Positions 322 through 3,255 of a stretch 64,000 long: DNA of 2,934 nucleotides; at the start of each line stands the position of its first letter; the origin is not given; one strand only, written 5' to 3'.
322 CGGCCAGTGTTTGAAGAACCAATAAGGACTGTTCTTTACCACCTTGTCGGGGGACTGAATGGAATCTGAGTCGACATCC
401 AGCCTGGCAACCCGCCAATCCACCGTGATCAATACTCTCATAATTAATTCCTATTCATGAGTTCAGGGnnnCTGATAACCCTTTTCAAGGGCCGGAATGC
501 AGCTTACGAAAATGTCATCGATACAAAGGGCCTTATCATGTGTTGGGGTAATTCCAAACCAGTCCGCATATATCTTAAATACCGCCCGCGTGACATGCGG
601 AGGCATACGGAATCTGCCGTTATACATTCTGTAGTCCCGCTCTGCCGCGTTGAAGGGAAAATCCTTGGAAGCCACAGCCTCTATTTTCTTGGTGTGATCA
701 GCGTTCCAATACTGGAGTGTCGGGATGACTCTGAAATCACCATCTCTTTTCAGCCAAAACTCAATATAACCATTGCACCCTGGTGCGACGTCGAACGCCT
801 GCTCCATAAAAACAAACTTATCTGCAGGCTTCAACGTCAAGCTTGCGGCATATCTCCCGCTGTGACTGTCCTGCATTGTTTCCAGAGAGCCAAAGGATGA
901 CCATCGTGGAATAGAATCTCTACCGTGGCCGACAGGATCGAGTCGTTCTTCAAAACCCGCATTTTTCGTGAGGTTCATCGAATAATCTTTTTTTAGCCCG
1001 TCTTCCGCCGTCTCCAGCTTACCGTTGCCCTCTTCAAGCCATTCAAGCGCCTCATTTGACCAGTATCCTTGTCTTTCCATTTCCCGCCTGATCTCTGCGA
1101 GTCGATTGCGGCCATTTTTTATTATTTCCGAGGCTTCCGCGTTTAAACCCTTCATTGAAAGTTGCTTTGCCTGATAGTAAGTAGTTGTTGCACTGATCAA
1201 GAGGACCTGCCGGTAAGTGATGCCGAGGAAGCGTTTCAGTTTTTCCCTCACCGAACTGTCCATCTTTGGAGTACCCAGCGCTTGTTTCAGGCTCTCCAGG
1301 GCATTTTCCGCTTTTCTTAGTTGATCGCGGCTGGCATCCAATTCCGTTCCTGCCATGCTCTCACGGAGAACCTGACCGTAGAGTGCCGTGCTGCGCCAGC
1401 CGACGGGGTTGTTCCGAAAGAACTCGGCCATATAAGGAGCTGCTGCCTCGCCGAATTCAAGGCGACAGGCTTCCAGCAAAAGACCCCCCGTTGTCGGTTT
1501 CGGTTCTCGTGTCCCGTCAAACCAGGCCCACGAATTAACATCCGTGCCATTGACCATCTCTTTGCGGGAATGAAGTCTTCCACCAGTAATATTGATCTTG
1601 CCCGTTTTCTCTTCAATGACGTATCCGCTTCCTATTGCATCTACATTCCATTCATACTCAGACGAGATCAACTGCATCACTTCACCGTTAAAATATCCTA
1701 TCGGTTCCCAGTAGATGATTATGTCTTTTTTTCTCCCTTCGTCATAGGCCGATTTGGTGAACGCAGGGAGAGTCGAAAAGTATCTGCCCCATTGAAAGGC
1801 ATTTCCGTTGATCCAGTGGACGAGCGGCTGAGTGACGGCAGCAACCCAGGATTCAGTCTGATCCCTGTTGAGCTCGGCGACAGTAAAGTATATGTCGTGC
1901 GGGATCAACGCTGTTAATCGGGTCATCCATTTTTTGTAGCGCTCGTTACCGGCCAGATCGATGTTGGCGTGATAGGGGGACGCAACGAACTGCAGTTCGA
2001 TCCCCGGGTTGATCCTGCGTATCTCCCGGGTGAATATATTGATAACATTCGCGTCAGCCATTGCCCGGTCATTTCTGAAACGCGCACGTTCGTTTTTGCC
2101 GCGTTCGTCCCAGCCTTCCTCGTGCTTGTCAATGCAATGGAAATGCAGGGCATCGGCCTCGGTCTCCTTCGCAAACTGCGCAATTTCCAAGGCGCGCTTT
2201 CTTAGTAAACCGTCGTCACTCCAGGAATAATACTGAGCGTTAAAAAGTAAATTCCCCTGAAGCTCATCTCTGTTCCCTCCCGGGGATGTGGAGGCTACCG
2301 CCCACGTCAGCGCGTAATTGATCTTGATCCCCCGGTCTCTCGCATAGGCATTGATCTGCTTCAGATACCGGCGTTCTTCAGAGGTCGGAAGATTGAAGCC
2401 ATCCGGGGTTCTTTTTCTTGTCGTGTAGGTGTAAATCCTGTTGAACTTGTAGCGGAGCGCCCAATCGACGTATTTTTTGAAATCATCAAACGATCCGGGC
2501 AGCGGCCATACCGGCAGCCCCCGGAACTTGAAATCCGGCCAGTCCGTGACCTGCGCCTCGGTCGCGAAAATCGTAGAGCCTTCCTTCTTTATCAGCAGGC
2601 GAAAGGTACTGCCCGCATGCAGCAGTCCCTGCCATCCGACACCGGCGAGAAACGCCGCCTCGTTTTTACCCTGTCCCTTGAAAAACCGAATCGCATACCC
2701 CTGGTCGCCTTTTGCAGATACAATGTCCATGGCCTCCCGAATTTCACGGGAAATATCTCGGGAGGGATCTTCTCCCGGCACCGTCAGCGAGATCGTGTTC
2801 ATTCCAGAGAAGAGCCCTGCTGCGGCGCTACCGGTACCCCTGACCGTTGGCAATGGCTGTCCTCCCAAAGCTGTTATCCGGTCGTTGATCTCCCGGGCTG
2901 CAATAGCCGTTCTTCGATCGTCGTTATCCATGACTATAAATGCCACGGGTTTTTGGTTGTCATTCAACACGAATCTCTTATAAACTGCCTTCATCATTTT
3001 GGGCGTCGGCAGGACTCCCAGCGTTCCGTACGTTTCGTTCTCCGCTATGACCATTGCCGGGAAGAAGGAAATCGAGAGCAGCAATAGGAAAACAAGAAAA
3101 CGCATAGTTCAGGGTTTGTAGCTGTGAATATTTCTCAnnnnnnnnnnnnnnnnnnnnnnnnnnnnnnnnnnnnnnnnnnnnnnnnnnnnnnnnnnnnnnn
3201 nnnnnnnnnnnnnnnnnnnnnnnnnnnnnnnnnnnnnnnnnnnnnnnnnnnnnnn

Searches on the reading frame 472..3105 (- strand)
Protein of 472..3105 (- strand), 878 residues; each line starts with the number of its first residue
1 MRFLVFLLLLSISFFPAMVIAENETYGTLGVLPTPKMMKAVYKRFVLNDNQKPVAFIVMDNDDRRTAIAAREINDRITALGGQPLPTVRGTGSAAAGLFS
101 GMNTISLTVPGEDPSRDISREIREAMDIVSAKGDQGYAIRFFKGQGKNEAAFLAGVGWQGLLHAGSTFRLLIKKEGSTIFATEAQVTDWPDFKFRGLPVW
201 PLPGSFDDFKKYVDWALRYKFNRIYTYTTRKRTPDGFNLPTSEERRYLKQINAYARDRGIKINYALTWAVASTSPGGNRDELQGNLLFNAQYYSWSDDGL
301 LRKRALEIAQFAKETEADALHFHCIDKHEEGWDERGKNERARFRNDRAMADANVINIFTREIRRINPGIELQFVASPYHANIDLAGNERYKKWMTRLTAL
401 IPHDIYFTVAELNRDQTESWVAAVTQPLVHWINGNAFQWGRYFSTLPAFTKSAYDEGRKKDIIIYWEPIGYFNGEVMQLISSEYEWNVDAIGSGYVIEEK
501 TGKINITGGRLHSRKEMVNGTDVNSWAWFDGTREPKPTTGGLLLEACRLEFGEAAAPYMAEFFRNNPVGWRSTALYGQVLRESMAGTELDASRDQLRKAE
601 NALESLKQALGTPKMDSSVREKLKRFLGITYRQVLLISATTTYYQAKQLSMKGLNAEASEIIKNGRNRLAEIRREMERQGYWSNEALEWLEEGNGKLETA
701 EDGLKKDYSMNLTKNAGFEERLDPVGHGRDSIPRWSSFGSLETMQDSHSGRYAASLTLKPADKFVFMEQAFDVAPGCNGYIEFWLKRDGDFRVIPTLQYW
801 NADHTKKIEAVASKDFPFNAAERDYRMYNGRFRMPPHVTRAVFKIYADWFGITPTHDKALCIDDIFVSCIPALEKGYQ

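Call 23: search_protein_families(library=pfam, proteins=[window:472-3105:-], max_evalue=0.001)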
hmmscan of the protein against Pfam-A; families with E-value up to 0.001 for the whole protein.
window:472-3105:- (878 aa): 1 family
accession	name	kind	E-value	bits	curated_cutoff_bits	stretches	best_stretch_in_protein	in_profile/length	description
PF10566.15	Glyco_hydro_97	-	0.00099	19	32.5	0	206-271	33-100/275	Glycoside hydrolase 97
